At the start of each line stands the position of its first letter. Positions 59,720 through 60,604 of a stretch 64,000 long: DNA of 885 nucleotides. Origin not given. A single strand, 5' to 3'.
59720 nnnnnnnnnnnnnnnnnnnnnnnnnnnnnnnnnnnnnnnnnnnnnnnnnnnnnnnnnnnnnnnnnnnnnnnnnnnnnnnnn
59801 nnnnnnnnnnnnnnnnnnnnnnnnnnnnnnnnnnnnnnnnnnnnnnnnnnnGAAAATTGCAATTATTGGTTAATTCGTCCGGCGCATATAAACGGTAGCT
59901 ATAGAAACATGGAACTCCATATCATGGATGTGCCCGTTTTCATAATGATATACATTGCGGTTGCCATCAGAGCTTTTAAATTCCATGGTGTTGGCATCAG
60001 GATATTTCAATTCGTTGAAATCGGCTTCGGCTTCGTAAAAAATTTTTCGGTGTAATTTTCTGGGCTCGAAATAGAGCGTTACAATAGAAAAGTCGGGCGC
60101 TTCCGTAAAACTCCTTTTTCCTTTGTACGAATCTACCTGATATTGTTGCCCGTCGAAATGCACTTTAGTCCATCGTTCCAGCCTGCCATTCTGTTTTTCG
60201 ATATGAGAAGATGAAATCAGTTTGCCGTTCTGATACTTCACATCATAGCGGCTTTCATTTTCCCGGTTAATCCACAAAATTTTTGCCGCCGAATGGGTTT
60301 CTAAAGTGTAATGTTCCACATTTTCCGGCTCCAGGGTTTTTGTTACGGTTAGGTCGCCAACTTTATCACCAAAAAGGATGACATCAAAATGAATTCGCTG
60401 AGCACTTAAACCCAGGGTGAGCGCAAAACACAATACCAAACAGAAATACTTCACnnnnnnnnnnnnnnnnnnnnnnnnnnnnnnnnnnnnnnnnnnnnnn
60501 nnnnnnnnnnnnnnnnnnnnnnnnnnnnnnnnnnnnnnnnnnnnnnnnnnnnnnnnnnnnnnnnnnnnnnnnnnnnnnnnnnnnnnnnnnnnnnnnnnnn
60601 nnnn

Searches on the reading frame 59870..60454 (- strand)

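Call 54: search_protein_families(library=pfam, proteins=[window:59870-60454:-], max_evalue=0.01)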
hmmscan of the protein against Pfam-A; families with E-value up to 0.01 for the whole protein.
window:59870-60454:- (194 aa): 1 family
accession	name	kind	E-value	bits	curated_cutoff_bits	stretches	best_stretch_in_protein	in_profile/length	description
PF19630.5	DUF6134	-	4.7e-16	59.8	27.9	1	23-192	1-183/184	Domain of unknown function (DUF6134)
